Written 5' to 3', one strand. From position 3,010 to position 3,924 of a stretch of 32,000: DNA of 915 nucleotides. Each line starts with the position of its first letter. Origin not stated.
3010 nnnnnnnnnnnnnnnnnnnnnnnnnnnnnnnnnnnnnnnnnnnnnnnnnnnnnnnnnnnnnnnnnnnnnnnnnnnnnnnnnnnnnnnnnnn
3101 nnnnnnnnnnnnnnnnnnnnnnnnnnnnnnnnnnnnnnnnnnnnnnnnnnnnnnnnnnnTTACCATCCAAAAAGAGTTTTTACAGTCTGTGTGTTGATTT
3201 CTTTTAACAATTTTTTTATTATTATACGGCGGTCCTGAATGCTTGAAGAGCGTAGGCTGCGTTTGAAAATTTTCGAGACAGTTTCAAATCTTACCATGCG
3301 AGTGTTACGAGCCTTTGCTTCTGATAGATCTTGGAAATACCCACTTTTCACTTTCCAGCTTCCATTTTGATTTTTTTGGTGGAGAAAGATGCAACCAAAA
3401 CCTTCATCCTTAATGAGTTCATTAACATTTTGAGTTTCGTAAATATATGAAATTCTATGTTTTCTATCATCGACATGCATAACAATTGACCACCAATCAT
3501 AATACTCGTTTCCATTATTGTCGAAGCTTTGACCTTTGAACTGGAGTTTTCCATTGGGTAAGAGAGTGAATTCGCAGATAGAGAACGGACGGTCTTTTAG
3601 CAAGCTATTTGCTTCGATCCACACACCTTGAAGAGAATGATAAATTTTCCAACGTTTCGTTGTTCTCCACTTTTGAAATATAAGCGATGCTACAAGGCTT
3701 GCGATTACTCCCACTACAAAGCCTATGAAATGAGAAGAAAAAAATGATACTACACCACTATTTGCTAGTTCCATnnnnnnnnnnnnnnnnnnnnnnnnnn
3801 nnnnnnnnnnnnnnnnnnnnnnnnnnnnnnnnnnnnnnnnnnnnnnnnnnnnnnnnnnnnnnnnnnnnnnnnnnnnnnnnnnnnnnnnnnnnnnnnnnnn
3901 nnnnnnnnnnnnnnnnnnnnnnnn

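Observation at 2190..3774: Three-gene cassette: TM-anchored beta-rich protein + Fcy1-type cytosine deaminase + 3-TM protein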

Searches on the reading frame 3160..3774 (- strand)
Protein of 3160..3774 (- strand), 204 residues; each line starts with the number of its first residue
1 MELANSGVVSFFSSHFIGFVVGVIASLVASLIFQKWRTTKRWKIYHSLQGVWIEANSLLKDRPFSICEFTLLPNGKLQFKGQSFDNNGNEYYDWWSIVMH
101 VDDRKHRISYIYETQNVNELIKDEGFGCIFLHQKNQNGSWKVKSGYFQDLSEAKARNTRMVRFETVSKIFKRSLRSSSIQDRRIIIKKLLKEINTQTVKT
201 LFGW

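Call 6: search_protein_families(library=pfam, proteins=[window:3160-3774:-], max_evalue=0.1)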
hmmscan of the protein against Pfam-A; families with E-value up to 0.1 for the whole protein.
window:3160-3774:- (204 aa): 0 families

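Call 7: search_protein_families(library=padloc, proteins=[window:3160-3774:-], max_evalue=0.1)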
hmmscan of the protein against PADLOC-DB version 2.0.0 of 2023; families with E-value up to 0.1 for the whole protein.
window:3160-3774:- (204 aa): 0 families

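Call 8: find_encoding_contigs(protein=window:3160-3774:-, flank=10000, max_places=6)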
Protein window:3160-3774:- (204 aa): no gene with exactly this product is on record in the collection.

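Call 14: find_homologous_proteins(query=window:3160-3774:-)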
Query window:3160-3774:- (204 aa): 5 proteins with E <= 0.001 among 87 candidates.
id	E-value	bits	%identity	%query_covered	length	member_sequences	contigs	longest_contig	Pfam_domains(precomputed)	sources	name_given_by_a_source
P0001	4.7e-133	459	100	100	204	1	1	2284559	-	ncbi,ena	-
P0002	3.7e-103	362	76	100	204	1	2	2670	-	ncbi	-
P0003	3.5e-66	241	51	96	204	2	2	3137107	-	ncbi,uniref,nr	ncbi:hypothetical protein QWY82_01015 [Simiduia curdlanivorans]|uniref:Uncharacterized protein n=1 T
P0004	7.4e-54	201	48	93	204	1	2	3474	-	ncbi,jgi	jgi:hypothetical protein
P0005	8.7e-53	197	46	93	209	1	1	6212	-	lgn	-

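Call 17: search_protein_families(library=ncbifam, proteins=[window:3160-3774:-], max_evalue=0.01)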
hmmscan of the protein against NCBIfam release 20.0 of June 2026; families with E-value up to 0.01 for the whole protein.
window:3160-3774:- (204 aa): 0 families

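Call 18: find_encoding_contigs(protein=P0003, flank=6000, max_places=3)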
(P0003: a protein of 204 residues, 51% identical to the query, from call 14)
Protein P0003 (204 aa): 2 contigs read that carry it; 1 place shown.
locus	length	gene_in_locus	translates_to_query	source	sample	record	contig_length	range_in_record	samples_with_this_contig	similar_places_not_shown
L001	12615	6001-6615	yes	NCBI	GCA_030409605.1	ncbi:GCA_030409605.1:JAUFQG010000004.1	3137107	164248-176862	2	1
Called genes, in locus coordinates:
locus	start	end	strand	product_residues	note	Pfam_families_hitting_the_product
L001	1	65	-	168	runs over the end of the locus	PF27349:IcsB_M (weak)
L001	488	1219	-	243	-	-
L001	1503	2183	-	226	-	-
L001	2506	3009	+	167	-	-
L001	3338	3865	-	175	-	-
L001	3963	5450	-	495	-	PF04185:Phosphoesterase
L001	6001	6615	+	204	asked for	-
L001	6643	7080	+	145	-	PF00383:dCMP_cyt_deam_1, PF14437:MafB19-deam, PF14439:Bd3614-deam (weak)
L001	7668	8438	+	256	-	PF10071:DUF2310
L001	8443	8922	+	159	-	PF13238:AAA_18 (weak), PF13671:AAA_33 (faint)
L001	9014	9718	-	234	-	PF22784:PTP-SAK, PF14566:PTPlike_phytase (weak), PF00782:DSPc, PF22785:Tc-R-P, PF00102:Y_phosphatase (weak), PF22741:PTP-NADK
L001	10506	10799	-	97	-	PF12840:HTH_20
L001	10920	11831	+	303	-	PF03773:ArsP_1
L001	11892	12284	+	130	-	-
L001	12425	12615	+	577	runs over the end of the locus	PF22494:choice_anch_I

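Call 19: find_encoding_contigs(protein=P0002, flank=6000, max_places=3)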
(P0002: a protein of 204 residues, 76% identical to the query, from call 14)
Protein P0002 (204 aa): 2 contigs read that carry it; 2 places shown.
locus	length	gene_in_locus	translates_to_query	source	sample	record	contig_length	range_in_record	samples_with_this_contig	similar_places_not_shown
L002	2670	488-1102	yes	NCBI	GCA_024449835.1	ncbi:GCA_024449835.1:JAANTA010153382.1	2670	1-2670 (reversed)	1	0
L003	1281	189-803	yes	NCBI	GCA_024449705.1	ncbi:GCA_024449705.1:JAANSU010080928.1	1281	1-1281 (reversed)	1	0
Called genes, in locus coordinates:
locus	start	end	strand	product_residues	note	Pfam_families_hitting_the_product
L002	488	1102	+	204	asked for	-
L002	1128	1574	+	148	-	PF00383:dCMP_cyt_deam_1, PF14437:MafB19-deam, PF14439:Bd3614-deam (weak)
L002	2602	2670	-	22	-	?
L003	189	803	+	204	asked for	-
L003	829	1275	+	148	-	PF00383:dCMP_cyt_deam_1, PF14437:MafB19-deam, PF14439:Bd3614-deam (weak)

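Call 20: find_encoding_contigs(protein=P0004, flank=6000, max_places=3)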
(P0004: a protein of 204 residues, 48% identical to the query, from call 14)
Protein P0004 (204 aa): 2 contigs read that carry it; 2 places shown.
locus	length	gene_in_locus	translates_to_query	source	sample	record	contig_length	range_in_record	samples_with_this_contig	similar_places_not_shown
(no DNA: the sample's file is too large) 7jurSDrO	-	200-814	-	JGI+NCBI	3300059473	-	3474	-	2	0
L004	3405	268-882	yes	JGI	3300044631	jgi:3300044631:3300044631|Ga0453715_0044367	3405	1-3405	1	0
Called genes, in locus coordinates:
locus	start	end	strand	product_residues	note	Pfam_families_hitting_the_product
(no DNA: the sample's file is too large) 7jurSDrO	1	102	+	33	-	?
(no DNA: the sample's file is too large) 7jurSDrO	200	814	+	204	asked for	-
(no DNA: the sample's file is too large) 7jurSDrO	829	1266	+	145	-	PF00383:dCMP_cyt_deam_1, PF14437:MafB19-deam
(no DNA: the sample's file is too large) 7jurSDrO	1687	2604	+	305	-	PF18863:AbiJ_NTD4, PF14355:Abi_C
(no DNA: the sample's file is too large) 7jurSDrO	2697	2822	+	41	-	-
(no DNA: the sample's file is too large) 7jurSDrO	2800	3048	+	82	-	-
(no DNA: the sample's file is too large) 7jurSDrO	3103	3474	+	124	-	?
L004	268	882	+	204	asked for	-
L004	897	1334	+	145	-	PF00383:dCMP_cyt_deam_1, PF14437:MafB19-deam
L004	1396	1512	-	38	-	-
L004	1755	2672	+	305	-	PF18863:AbiJ_NTD4, PF14355:Abi_C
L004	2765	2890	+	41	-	-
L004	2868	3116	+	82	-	-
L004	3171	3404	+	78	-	?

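Call 21: find_encoding_contigs(protein=P0005, flank=6000, max_places=3)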
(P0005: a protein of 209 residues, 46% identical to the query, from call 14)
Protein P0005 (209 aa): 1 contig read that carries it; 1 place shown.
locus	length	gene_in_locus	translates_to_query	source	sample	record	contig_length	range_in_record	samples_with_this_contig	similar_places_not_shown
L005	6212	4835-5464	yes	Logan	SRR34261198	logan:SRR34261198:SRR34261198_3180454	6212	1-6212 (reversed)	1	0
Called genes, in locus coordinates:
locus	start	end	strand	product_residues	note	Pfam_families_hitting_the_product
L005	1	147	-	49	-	?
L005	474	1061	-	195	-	PF00440:TetR_N, PF16925:TetR_C_13 (weak)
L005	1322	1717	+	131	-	PF01047:MarR (weak), PF12802:MarR_2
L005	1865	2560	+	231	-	PF00857:Isochorismatase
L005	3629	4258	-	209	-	PF00440:TetR_N, PF21993:TetR_C_13_2, PF16925:TetR_C_13 (weak)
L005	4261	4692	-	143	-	-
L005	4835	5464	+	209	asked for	-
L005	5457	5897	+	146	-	PF00383:dCMP_cyt_deam_1, PF14437:MafB19-deam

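Call 30: search_protein_representatives(alignment_id=A2)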
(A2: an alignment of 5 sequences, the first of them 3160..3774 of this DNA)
Query: 5 sequences, 204 profile positions. Proteins with E-value up to 0.001 (for the whole library): 167; up to 1e-10: 40; up to 1e-30: 4. The best 150 are listed.
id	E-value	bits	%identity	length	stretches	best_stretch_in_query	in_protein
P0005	3.4e-96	337.1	-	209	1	13-203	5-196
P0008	8.1e-63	228.2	-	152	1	58-204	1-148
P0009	1.5e-43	165.2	-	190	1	22-202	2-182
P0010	4.0e-42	160.6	-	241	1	40-142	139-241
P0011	3.9e-27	111.6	-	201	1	7-194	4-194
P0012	1.8e-24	102.9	-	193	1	13-191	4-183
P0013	4.2e-22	95.2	-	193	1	15-192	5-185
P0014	6.4e-21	91.4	-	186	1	14-187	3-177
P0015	3.1e-20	89.1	-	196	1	14-192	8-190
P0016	3.7e-20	88.9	-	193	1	16-189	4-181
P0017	8.3e-20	87.7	-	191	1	15-194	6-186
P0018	7.8e-19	84.5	-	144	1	11-147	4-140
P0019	5.1e-18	81.9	-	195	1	14-189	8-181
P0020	3.3e-17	79.2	-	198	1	13-194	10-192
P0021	1.8e-15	73.6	-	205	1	12-174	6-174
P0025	2.4e-14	69.9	-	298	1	39-195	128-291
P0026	3.5e-14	69.3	-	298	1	58-198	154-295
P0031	1.8e-13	67.0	-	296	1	29-191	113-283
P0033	3.4e-13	66.1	-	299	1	33-194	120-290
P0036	2.0e-12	63.6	-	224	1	6-173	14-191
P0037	5.3e-12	62.2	-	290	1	46-173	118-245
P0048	1.6e-10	57.4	-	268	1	44-190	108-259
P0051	2.0e-10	57.1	-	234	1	43-191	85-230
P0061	3.6e-09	53.0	-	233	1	7-188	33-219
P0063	4.9e-09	52.5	-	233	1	16-179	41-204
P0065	7.1e-09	52.0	-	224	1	16-173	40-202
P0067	1.1e-08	51.4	-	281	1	51-190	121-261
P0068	1.4e-08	51.0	-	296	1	42-171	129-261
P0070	2.5e-08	50.2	-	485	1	15-188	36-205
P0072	5.6e-08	49.1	-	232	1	18-187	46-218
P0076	1.2e-07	48.0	-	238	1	18-165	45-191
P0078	1.7e-07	47.5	-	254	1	20-189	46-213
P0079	2.2e-07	47.1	-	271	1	46-194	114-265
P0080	2.4e-07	47.0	-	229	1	20-184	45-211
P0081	2.8e-07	46.8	-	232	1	20-192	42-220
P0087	4.0e-07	46.3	-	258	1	44-168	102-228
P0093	7.5e-07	45.4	-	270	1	45-169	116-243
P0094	1.2e-06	44.7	-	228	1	14-191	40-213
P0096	1.7e-06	44.3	-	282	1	37-196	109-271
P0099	2.5e-06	43.7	-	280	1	39-198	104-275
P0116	1.9e-05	40.8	-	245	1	7-179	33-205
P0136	5.3e-05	39.4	-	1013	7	138-178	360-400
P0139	6.1e-05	39.2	-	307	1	35-165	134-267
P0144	1.4e-04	38.0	-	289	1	45-185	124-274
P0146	1.6e-04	37.8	-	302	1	46-149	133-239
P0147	1.7e-04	37.7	-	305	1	35-174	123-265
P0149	2.1e-04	37.4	-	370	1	30-148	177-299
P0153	2.6e-04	37.1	-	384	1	22-161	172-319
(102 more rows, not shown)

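Call 31: predict_structure(alignment_id=A2)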
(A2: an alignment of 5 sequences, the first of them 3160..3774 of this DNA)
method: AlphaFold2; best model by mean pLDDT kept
length: 204 residues; sequences in the alignment: 5
mean_pLDDT: 83.6   pTM: 0.74
mean pLDDT of the five models: 83.6, 82.5, 82.5, 81.9, 77.0
residues with pLDDT >= 90: 81; 70-90: 94; 50-70: 26; < 50: 3
segments of 3 or more residues with pLDDT < 50: 1-3
pLDDT, mean of each block of 10 residues (from residue 1): 52 71 82 72 80 88 92 82 92 90 87 89 89 75 84 79 93 90 94 91 83
secondary structure, 60 per line:
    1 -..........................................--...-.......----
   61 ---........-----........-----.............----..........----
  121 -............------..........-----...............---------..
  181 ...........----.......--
elements in order: H2-43 E50-56 E64-71 E77-84 E90-102 E107-116 E122-133 E140-149 E155-162 H163-169 H179-191 H196-202

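Call 33: search_protein_families(library=pfam, proteins=[P0011, P0012, P0015, P0021, P0025, P0031, P0036, P0048, P0061, P0070], max_evalue=0.01)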
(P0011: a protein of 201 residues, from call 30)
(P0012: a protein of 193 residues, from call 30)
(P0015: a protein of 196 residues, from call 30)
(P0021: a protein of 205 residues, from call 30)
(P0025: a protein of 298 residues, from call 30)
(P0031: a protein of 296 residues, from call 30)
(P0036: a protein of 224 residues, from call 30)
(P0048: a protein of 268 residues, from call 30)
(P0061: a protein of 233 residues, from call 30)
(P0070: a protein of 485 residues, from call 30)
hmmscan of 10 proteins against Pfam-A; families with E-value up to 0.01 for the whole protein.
P0011 (201 aa): 0 families

P0012 (193 aa): 0 families

P0015 (196 aa): 0 families

P0021 (205 aa): 0 families

P0025 (298 aa): 1 family
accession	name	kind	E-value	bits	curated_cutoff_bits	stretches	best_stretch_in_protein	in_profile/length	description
PF19964.5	EAD11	-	1.5e-05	25.3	26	1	9-83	5-80/80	Effector-associated domain 11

P0031 (296 aa): 1 family
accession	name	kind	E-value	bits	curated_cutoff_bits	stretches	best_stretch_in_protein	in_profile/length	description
PF19964.5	EAD11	-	2.5e-08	34.2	26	1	4-80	3-80/80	Effector-associated domain 11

P0036 (224 aa): 0 families

P0048 (268 aa): 0 families

P0061 (233 aa): 0 families

P0070 (485 aa): 0 families

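Call 35: fold_search(model_id=the predicted structure, library=pdb)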
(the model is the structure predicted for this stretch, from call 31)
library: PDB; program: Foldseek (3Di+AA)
matches with E <= 10: 885; with E <= 0.001: 0
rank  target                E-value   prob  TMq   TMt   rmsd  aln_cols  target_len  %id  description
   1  3otl_B                1.1e-02  0.54  0.18  0.23  15.0       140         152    9  Three-dimensional Structure of the putative uncharacterized protein from Rhizobium leguminosarum at the resolution 1.9 (released 2010-09-22)
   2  4fvs_A                2.2e-02  0.80  0.24  0.23   7.8       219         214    7  Crystal structure of a putative lipoprotein (BDI_3050) from Parabacteroides distasonis ATCC 8503 at 2.70 A resolution (released 2012-07-25)
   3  1fem                  2.4e-02  0.91  0.35  0.39   9.3       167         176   11  CRYSTALLOGRAPHIC STUDIES ON COMPLEXES BETWEEN RETINOIDS AND PLASMA RETINOL-BINDING PROTEIN (released 1994-11-01)
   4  1ewf                  2.4e-02  0.08  0.11  0.06  22.5       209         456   10  THE 1.7 ANGSTROM CRYSTAL STRUCTURE OF BPI (released 2000-06-21)
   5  4hfo_A                3.2e-02  0.97  0.41  0.43  10.0       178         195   14  Biogenic amine-binding protein selenomethionine derivative (released 2013-01-02)
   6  1y52_X                3.2e-02  0.91  0.31  0.47   6.1       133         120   20  structure of insect cell (Baculovirus) expressed AVR4 (C122S)-biotin complex (released 2005-05-24)
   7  2hzq                  3.4e-02  0.60  0.26  0.30   8.5       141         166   11  Crystal structure of human apolipoprotein D (ApoD) in complex with progesterone (released 2007-08-14)
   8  1wbi_B                3.8e-02  0.90  0.32  0.47   6.1       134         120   19  AVR2 (released 2005-10-12)
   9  1wbi_A                4.1e-02  0.89  0.31  0.45   6.1       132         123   20  AVR2 (released 2005-10-12)
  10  3ia8_A                4.6e-02  0.90  0.33  0.39   8.5       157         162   10  The structure of the C-terminal heme nitrobindin domain of THAP domain-containing protein 4 from Homo sapiens (released 2009-07-28)
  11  1bp1                  5.1e-02  0.06  0.10  0.06  19.4       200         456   10  CRYSTAL STRUCTURE OF BPI, THE HUMAN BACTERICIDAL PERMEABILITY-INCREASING PROTEIN (released 1997-09-04)
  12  1wbi_H                5.4e-02  0.80  0.31  0.46   5.9       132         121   18  AVR2 (released 2005-10-12)
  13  6ubo_A                5.4e-02  0.69  0.28  0.33   9.9       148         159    5  Fluorogen Activating Protein Dib1 (released 2020-09-16)
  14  5hlm_C                5.7e-02  0.87  0.31  0.47   6.3       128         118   13  Crystal structure of avidin complex with a ferrocene biotin derivative (released 2017-01-18)
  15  2fhn_X                5.7e-02  0.84  0.32  0.48   5.8       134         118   16  Avidin related protein AVR4 (C122S, K109I mutant) in complex with BNA (released 2006-03-21)
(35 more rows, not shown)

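Call 39: find_related_loci(query=A2, collection=genome_contigs, flank=8000)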
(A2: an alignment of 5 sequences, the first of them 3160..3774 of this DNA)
Query A2 (204 aa) in genome_contigs; peptide patterns used: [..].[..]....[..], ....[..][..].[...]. (x = any residue, [..] = any of these).
34 stretches matched a pattern; 2 encode a relative of the query (tblastn E <= 1e-3); 2 distinct loci.
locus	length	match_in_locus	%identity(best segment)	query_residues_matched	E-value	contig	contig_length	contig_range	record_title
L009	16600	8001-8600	51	6-204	3e-68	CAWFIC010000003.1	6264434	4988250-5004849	MAG: uncultured Planctomycetota bacterium isolate MFD02579.bin.2.73 genome assembly, contig: contig_1813, whole genome s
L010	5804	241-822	47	8-202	8e-62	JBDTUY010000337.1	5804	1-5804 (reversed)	MAG: Acidobacteriota bacterium isolate cluster3_bin.55 NODE_75256_length_5804_cov_4.202992, whole genome shotgun sequenc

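Call 43: find_related_loci(query=A2, collection=metagenome_contigs, flank=6000)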
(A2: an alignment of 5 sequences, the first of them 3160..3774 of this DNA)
Query A2 (204 aa) in metagenome_contigs; peptide patterns used: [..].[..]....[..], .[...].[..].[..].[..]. (x = any residue, [..] = any of these).
78 stretches matched a pattern; 2 encode a relative of the query (tblastn E <= 1e-3); 2 distinct loci.
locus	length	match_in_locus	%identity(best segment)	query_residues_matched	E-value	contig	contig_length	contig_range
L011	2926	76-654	54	13-203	9e-70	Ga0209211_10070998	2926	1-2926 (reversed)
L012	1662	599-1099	52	38-204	2e-63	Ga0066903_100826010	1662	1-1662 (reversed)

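Call 44: find_homologous_proteins(query=A3, max_evalue=0.001)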
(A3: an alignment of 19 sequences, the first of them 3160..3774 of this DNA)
Query A3 (19 sequences) (204 aa, profile of the alignment): 13 proteins with E <= 0.001 among 4752 candidates.
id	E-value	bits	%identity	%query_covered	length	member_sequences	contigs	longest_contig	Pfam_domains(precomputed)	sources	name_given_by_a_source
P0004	4.9e-68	247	48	93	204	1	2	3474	-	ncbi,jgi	jgi:hypothetical protein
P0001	7.8e-68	246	100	100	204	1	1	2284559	-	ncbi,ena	-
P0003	1.7e-64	235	51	96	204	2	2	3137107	-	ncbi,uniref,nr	ncbi:hypothetical protein QWY82_01015 [Simiduia curdlanivorans]|uniref:Uncharacterized protein n=1 T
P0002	1.3e-63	232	76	100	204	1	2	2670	-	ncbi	-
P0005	7.4e-63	230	46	93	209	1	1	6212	-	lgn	-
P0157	9.2e-62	226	54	94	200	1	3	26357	-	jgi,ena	-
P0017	2.7e-57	212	28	76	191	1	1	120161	-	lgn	-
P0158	1.0e-55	207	29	74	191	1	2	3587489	-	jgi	jgi:hypothetical protein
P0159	9.7e-54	200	31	79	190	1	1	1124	-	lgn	-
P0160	1.9e-53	199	28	75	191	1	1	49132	-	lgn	-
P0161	2.5e-52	196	28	75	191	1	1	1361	-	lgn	-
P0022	4.0e-50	188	25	85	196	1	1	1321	-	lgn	-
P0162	6.8e-42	161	28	72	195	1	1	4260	-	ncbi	-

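Call 45: find_encoding_contigs(protein=P0157, flank=8000, max_places=3)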
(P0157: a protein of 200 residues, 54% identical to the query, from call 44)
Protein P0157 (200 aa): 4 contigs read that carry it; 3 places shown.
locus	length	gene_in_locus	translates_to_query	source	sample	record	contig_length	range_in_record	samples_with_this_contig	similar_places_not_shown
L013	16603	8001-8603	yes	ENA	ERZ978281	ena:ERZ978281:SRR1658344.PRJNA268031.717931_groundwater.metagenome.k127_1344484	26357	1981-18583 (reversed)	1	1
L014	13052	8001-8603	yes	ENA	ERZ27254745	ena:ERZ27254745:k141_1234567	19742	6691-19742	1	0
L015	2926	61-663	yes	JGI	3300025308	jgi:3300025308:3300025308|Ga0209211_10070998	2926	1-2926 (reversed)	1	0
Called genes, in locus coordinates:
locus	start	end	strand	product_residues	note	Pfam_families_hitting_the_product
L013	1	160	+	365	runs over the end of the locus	PF04055:Radical_SAM, PF13186:SPASM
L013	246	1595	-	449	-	PF13495:Phage_int_SAM_4, PF00589:Phage_integrase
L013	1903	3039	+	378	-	PF13289:SIR2_2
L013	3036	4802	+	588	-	PF01580:FtsK_SpoIIIE (faint), PF01935:DUF87, PF10412:TrwB_AAD_bind (faint)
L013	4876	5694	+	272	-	PF04471:Mrr_cat, PF22722:NA-iREase1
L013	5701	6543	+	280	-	PF04471:Mrr_cat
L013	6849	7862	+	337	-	-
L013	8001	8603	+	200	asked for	-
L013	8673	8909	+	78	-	PF26604:CBU_0592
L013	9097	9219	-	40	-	-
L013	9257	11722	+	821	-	PF22019:GlgB_N, PF02922:CBM_48, PF00128:Alpha-amylase, PF02806:Alpha-amylase_C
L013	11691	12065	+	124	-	PF00027:cNMP_binding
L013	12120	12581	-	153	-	-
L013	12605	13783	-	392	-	PF00437:T2SSE, PF25199:nSTAND_NTPase5 (faint), PF13191:AAA_16 (weak), PF13555:AAA_29 (faint)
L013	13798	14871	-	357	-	PF00437:T2SSE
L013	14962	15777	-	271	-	PF02085:Cytochrom_CIII (faint), PF14522:Cytochrome_C7 (faint), PF14537:Cytochrom_c3_2 (faint)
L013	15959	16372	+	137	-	PF08308:PEGA (weak)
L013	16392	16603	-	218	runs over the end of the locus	PF03692:CxxCxxCC (weak)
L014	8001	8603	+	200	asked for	-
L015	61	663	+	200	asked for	-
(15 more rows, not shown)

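Call 46: find_encoding_contigs(protein=P0017, flank=6000, max_places=2)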
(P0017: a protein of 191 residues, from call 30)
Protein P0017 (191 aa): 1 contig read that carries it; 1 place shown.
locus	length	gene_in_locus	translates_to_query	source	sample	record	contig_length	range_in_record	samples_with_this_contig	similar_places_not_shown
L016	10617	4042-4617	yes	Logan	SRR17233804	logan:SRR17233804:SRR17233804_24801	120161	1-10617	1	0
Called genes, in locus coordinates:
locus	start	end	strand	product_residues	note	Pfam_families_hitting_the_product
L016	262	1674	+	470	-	PF13289:SIR2_2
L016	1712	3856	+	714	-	PF01580:FtsK_SpoIIIE (faint), PF01935:DUF87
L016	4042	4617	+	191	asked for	-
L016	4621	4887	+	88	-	PF26604:CBU_0592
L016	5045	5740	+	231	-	PF24838:8xMP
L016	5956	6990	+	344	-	-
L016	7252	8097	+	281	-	PF00892:EamA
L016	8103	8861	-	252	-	PF01381:HTH_3, PF12844:HTH_19, PF13443:HTH_26, PF13560:HTH_31 (weak), PF00717:Peptidase_S24 (weak)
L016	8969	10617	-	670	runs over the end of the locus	PF00270:DEAD (faint), PF04851:ResIII, PF17757:UvrB_inter, PF27431:UvrB_3rd, PF00271:Helicase_C, PF12344:UvrB, PF02151:UVR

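Call 47: find_encoding_contigs(protein=P0158, flank=6000, max_places=2)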
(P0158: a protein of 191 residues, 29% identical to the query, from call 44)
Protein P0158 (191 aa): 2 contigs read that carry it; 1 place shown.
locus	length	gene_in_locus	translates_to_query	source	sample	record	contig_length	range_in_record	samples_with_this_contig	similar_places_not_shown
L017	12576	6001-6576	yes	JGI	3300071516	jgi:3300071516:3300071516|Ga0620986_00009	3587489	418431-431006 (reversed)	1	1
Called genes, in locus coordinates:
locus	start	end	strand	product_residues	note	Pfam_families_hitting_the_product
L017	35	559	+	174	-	PF16694:Cytochrome_P460 (weak)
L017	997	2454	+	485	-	PF20720:nSTAND3 (weak), PF13401:AAA_22 (faint), PF13676:TIR_2 (weak)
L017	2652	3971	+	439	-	-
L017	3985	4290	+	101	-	-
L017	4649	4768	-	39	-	-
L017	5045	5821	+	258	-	PF04961:FTCD_C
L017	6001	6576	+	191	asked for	-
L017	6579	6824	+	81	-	PF26604:CBU_0592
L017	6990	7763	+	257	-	-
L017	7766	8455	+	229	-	PF03009:GDPD, PF00388:PI-PLC-X (faint)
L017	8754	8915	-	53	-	-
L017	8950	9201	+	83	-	PF02604:PhdYeFM_antitox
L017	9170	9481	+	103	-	PF06769:YoeB_toxin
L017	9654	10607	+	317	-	PF02661:Fic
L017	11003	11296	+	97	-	-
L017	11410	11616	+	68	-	-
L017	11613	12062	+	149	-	PF10130:PIN_2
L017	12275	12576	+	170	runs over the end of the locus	PF11008:DUF2846 (weak)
